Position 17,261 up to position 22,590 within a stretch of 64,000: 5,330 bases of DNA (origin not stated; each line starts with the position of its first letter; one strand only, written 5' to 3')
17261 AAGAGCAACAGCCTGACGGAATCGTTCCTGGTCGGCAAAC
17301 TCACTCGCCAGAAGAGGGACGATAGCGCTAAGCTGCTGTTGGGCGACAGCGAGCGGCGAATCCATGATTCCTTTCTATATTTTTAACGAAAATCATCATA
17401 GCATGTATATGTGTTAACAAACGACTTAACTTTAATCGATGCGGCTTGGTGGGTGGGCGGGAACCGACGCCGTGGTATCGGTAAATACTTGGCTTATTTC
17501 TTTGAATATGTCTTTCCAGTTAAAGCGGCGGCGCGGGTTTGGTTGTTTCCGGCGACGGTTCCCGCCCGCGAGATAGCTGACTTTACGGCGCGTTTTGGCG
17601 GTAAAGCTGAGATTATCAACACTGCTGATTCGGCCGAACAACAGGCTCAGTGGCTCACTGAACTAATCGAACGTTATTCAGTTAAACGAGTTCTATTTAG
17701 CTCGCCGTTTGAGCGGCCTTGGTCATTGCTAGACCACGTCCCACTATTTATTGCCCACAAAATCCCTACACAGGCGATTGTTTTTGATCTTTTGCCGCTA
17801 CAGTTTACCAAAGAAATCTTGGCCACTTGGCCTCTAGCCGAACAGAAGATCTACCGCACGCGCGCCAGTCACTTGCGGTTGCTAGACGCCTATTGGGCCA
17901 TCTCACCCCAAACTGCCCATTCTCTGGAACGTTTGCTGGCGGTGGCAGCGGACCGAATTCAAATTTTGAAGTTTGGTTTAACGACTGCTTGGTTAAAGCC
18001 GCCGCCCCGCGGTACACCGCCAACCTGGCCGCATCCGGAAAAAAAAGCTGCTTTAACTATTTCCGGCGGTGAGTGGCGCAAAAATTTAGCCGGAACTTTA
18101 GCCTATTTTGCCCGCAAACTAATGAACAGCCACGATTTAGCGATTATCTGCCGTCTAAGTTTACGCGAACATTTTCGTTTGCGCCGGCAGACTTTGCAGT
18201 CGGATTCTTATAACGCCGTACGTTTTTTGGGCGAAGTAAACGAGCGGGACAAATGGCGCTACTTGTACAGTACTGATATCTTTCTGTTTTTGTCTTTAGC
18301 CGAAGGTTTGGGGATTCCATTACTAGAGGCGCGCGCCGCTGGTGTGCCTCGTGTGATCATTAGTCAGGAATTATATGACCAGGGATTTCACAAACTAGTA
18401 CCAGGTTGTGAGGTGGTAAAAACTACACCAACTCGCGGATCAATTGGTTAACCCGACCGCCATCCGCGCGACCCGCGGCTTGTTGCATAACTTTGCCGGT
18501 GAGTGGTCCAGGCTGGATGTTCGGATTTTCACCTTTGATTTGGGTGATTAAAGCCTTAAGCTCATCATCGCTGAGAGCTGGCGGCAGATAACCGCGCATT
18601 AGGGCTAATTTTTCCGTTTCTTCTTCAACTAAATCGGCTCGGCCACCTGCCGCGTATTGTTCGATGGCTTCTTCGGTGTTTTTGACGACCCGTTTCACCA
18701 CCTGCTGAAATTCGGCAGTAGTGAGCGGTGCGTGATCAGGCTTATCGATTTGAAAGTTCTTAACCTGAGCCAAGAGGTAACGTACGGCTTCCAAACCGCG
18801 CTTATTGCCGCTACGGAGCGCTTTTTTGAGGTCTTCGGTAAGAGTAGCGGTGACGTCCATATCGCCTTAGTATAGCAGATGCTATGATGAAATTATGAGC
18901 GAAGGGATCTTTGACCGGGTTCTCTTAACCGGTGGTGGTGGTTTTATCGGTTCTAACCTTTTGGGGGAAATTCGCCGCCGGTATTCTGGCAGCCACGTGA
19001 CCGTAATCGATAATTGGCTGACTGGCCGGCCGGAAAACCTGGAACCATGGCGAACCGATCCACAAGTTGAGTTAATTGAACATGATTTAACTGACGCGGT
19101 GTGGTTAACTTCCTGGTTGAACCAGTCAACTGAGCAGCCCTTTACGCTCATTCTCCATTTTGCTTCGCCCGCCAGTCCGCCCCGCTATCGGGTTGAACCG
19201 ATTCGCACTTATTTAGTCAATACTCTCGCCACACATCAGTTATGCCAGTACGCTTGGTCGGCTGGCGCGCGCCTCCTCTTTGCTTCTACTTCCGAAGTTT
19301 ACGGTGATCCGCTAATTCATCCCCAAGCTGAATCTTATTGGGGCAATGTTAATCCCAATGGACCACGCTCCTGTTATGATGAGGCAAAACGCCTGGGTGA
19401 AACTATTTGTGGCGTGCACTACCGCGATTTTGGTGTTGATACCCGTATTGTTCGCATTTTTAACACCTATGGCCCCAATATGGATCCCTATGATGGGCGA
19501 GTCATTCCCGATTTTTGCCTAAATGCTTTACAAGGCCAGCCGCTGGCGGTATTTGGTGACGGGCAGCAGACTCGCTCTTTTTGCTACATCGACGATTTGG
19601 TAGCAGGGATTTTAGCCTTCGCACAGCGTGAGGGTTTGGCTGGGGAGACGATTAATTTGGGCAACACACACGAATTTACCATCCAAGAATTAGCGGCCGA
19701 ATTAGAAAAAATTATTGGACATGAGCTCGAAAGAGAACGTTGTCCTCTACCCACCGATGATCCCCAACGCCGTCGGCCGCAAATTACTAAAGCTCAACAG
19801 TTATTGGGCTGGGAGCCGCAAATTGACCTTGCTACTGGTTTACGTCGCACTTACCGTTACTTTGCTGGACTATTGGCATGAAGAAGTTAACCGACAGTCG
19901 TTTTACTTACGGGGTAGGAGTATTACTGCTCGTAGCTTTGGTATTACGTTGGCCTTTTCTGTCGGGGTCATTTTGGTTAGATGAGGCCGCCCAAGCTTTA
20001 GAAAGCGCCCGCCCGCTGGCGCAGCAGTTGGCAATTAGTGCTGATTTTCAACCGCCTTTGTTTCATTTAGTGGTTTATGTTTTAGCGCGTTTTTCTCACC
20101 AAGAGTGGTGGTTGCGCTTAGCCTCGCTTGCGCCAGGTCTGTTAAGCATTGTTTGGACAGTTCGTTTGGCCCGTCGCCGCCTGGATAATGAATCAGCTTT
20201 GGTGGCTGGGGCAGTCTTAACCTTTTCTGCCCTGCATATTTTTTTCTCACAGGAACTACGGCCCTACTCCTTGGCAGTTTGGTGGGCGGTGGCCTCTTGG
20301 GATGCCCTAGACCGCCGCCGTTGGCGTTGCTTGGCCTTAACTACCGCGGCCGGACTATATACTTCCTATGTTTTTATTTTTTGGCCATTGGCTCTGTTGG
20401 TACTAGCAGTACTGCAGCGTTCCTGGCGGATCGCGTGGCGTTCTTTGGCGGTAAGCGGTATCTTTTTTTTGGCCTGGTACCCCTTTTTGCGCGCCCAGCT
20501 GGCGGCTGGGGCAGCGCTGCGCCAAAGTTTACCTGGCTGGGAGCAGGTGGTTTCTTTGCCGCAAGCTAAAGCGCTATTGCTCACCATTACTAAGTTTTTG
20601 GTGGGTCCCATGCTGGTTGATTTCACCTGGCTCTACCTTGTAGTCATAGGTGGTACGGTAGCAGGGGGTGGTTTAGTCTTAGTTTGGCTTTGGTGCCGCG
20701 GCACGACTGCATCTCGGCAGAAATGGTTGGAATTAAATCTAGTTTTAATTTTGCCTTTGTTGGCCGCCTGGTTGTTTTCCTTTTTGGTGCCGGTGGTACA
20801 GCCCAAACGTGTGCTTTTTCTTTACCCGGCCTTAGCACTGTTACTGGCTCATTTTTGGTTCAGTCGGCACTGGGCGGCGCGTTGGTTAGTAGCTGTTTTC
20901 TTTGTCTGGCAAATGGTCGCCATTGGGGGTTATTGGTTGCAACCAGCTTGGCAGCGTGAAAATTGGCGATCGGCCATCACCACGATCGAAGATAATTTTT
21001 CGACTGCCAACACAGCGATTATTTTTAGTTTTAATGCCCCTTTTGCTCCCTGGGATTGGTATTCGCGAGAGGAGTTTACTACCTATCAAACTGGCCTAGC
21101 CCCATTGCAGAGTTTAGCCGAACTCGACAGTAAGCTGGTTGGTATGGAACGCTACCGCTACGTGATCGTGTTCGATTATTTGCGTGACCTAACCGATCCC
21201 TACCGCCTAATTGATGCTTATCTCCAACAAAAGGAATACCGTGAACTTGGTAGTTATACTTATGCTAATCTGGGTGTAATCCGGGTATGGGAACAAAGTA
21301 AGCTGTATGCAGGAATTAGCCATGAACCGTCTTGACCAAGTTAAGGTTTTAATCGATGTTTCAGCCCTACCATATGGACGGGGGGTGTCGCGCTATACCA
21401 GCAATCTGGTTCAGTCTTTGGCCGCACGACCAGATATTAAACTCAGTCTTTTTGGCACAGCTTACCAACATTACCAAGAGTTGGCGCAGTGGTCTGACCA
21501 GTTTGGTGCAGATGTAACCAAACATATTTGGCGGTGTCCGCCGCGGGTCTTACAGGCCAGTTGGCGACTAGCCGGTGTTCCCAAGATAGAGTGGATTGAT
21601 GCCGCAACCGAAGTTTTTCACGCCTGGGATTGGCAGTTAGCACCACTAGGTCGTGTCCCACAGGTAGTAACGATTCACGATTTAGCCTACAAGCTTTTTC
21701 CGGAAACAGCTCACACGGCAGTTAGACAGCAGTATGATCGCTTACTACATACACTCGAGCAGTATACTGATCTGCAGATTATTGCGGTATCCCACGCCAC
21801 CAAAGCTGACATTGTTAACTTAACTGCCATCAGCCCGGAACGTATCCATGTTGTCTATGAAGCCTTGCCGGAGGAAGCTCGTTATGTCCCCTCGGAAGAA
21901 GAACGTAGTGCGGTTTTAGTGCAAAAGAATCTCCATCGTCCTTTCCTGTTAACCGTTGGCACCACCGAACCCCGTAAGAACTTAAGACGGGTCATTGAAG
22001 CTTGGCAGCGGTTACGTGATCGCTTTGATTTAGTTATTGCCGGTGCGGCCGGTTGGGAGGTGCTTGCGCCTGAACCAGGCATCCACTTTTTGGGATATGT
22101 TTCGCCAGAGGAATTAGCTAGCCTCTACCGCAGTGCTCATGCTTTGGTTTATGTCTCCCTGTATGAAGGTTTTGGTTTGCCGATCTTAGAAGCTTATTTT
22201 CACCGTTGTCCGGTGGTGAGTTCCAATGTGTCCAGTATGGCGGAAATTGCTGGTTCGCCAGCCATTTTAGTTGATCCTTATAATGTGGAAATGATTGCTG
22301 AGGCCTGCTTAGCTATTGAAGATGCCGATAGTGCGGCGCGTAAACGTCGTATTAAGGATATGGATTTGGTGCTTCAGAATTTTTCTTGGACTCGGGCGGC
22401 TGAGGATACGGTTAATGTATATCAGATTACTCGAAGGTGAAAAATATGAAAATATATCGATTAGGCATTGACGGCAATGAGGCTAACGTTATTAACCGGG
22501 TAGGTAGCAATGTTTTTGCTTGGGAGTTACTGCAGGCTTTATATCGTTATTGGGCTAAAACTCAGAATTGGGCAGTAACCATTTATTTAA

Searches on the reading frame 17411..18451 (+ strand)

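Call 51: search_protein_families(library=pfam, proteins=[window:17411-18451:+], max_evalue=0.0001)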
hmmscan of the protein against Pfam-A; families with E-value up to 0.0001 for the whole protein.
window:17411-18451:+ (346 aa): 2 families
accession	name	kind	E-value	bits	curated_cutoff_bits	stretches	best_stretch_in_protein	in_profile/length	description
PF00534.26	Glycos_transf_1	-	1.8e-11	44.3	26.4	1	212-318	16-123/172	Glycosyl transferases group 1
PF13692.12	Glyco_trans_1_4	-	6.4e-09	36.7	27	1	256-318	48-107/142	Glycosyl transferases group 1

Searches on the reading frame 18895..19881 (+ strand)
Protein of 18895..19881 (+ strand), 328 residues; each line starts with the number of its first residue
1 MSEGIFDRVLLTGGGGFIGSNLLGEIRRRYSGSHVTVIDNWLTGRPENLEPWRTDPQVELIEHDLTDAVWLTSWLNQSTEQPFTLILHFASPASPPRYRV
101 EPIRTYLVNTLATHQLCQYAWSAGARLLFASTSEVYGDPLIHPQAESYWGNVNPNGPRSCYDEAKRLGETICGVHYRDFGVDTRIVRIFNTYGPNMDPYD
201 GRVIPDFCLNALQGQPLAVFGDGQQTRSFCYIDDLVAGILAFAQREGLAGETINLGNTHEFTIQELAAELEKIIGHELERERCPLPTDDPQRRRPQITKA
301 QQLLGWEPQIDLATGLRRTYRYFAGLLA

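Call 51: search_protein_families(library=pfam, proteins=[window:18895-19881:+], max_evalue=0.0001)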
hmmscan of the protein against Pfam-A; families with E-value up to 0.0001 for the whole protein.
window:18895-19881:+ (328 aa): 5 families
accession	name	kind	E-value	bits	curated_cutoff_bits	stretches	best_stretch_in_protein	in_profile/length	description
PF01370.27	Epimerase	-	1.5e-45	156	20.9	1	9-256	1-240/240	NAD dependent epimerase/dehydratase family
PF16363.11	GDP_Man_Dehyd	-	3.2e-42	145.6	27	1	10-319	1-332/332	GDP-mannose 4,6 dehydratase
PF04321.23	RmlD_sub_bind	-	2.6e-09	37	27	1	8-274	2-231/287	RmlD substrate binding domain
PF01073.25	3Beta_HSD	-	5.2e-06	26.1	22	1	11-171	2-156/280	3-beta hydroxysteroid dehydrogenase/isomerase family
PF02719.21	Polysacc_synt_2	-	3.8e-05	23.5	20.2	0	160-282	137-255/293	Polysaccharide biosynthesis protein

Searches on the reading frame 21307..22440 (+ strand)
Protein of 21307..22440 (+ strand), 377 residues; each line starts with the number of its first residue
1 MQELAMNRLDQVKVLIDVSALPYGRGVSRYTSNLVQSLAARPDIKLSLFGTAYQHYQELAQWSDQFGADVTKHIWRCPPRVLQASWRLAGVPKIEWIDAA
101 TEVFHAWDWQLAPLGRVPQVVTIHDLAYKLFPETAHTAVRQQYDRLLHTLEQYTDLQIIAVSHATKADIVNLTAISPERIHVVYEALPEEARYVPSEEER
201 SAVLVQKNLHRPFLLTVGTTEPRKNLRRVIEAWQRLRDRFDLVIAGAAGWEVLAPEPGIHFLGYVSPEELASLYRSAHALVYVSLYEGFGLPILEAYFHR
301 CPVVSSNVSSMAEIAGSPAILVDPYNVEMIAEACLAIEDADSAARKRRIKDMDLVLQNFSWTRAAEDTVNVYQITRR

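Call 52: search_protein_families(library=pfam, proteins=[window:21307-22440:+], max_evalue=0.0001)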
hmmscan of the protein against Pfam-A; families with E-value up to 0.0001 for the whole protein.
window:21307-22440:+ (377 aa): 5 families
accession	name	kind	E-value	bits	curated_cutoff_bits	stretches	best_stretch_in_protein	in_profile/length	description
PF00534.26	Glycos_transf_1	-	4.6e-25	88.6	26.4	1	207-343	11-160/172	Glycosyl transferases group 1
PF13692.12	Glyco_trans_1_4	-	1.3e-24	87.6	27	1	212-336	2-138/142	Glycosyl transferases group 1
PF13439.12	Glyco_transf_4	-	3.4e-11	43.9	28.5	1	26-185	3-164/170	Glycosyltransferase Family 4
PF13524.12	Glyco_trans_1_2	-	3.3e-06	27.5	25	0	227-324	3-100/144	Glycosyl transferase-like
PF20706.3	GT4-conflict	-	1.8e-05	24.3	26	1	266-321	271-324/385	Family 4 Glycosyltransferase in conflict systems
